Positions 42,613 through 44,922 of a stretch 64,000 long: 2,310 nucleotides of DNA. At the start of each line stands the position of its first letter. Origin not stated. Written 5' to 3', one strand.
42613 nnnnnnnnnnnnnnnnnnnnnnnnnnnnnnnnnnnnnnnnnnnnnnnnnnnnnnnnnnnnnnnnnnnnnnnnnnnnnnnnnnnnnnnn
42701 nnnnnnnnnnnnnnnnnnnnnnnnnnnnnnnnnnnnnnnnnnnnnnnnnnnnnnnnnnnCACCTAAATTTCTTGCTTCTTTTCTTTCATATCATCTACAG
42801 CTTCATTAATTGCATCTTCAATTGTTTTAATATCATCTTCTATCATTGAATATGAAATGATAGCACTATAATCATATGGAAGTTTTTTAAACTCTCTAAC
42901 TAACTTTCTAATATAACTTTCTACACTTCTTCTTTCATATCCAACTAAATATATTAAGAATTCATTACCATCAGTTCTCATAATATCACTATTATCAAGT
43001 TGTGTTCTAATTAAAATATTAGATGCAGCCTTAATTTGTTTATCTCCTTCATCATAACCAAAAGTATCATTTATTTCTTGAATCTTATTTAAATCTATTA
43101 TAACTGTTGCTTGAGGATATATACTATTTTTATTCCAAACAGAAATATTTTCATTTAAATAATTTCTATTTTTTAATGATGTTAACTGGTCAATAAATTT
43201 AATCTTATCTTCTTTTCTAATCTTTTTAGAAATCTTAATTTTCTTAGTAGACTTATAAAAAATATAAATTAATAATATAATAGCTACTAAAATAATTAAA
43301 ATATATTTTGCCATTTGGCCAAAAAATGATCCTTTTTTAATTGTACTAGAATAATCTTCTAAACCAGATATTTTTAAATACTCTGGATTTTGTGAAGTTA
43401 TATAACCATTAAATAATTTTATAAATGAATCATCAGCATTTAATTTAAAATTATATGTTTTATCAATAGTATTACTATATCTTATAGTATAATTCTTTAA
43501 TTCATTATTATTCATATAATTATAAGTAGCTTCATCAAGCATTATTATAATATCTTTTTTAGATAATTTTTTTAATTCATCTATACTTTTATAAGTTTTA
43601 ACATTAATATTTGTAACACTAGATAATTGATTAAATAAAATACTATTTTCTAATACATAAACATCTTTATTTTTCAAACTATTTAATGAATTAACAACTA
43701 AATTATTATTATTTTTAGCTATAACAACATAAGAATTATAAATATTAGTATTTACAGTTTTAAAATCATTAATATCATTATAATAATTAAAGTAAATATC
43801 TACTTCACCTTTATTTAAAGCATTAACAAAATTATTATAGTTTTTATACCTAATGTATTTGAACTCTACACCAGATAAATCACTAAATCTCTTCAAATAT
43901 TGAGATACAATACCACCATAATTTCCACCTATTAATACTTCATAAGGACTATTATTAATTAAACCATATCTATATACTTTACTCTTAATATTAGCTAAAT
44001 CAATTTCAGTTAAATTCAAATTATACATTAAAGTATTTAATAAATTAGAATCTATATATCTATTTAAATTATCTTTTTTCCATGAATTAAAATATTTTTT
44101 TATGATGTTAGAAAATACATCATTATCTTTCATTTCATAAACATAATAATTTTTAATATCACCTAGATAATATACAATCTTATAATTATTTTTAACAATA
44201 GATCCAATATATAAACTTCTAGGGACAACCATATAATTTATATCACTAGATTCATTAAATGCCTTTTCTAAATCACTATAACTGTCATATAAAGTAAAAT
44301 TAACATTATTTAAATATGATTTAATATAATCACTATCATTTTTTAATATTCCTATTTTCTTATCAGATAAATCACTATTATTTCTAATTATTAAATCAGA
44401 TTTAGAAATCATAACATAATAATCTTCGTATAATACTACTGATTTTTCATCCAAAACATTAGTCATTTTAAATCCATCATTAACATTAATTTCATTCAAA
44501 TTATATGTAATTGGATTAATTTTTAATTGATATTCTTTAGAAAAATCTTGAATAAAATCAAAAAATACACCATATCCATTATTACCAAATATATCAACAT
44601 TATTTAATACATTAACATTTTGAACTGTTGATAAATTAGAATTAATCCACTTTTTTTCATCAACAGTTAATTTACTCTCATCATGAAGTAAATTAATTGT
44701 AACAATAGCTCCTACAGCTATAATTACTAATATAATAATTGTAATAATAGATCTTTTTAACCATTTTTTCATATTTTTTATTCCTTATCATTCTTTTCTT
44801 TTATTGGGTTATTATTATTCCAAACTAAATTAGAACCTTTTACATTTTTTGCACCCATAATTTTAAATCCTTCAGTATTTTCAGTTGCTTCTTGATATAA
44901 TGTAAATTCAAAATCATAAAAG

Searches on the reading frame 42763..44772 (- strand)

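Call 10: search_protein_families(library=pfam, proteins=[window:42763-44772:-], max_evalue=0.01)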
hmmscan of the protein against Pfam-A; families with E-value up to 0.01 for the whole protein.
window:42763-44772:- (669 aa): 1 family
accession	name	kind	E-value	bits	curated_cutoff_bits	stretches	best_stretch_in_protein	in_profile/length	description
PF00990.26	GGDEF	-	1.3e-16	61.3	23.8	1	526-667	2-156/161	Diguanylate cyclase, GGDEF domain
